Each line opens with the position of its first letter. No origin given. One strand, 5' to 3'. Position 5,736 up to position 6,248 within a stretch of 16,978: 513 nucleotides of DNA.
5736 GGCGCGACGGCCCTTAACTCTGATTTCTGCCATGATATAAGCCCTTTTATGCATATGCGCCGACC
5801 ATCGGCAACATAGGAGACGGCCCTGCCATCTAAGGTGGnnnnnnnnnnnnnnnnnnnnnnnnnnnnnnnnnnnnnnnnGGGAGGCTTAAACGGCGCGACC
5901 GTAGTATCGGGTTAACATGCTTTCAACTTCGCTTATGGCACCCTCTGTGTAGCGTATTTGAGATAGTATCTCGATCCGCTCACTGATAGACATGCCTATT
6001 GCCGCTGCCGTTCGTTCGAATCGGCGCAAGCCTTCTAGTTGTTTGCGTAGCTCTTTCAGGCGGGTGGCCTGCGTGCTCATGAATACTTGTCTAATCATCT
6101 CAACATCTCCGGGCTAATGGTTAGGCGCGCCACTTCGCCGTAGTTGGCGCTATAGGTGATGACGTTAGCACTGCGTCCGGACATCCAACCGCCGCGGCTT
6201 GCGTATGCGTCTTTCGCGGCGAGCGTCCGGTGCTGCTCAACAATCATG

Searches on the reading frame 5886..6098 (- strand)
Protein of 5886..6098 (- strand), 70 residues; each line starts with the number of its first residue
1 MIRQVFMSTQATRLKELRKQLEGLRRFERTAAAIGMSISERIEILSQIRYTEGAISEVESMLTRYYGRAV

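Call 93: search_protein_families(library=phrogs, proteins=[window:5886-6098:-], max_evalue=0.01)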
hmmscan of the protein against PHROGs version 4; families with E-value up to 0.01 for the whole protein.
window:5886-6098:- (70 aa): 1 family
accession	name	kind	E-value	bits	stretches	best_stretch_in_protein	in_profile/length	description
phrog_20931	-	unknown function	8.8e-48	161.2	1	1-70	1-70/70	-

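Call 94: search_protein_families(library=pfam, proteins=[window:5886-6098:-], max_evalue=0.1)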
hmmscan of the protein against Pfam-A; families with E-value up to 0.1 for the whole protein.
window:5886-6098:- (70 aa): 2 families
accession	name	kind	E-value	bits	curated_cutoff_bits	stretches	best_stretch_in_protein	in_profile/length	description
PF18477.7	PIN_9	-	0.039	14.6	26.3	1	15-58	39-83/116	PIN like domain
PF19101.5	DUF5788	-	0.081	13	25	1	18-45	6-31/131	Family of unknown function (DUF5788)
